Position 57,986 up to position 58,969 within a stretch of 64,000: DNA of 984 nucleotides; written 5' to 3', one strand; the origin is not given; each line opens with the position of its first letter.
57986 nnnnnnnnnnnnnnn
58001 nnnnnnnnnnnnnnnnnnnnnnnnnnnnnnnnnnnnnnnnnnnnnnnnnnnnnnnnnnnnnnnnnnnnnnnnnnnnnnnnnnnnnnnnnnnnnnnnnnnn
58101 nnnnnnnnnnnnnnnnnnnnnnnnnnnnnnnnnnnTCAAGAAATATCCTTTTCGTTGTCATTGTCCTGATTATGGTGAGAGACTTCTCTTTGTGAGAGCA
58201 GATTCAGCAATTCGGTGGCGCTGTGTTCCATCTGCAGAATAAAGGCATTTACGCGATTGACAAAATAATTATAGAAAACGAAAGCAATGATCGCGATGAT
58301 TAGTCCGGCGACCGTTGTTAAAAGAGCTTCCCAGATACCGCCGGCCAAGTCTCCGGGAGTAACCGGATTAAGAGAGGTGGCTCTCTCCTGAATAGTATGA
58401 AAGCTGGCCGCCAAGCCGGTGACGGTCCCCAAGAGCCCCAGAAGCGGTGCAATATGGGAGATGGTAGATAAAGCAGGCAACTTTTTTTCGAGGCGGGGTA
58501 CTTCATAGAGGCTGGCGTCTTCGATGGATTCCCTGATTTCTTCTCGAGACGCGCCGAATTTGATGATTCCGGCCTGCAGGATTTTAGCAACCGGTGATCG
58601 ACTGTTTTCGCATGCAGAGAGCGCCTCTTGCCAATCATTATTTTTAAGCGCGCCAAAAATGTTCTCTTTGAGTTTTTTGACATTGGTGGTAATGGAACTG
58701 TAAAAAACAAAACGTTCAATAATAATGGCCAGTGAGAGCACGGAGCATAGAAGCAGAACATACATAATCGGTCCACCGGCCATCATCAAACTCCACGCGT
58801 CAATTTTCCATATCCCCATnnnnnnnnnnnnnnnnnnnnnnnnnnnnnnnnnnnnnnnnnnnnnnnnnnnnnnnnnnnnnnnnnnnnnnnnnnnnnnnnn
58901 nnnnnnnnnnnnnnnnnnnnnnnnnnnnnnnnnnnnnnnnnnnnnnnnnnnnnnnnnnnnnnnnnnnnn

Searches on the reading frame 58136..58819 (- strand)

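Call 53: search_protein_families(library=ncbifam, proteins=[window:58136-58819:-], max_evalue=0.1)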
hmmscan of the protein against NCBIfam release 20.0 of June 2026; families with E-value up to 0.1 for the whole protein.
window:58136-58819:- (227 aa): 8 families
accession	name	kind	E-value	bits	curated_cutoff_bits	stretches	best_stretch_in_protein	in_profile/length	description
TIGR02796.1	tolQ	equivalog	2.6e-32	112.3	221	1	18-209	16-215/216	protein TolQ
TIGR02797.1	exbB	equivalog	3.5e-19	69.5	206.2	1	18-209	16-210/211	tonB-system energizer ExbB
NF008066.0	PRK10801.1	equivalog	6.9e-16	58.4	403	1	18-218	20-227/230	Tol-Pal system protein TolQ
NF007722.0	PRK10414.1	equivalog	1.1e-14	54.6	402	1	19-212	27-223/244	tol-pal system-associated acyl-CoA thioesterase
TIGR02805.1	exbB2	equivalog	2.2e-13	50.5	135.35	2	110-195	51-132/138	TonB-system energizer ExbB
NF005237.0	PRK06743.1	equivalog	0.0089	15.4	373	1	87-178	136-218/277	flagellar motor protein MotP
NF006284.1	PRK08456.1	equivalog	0.014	14.6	380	1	89-182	118-202/252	flagellar motor stator protein MotA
NF006527.0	PRK08990.1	equivalog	0.015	14.7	341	1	92-179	118-197/254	flagellar motor protein PomA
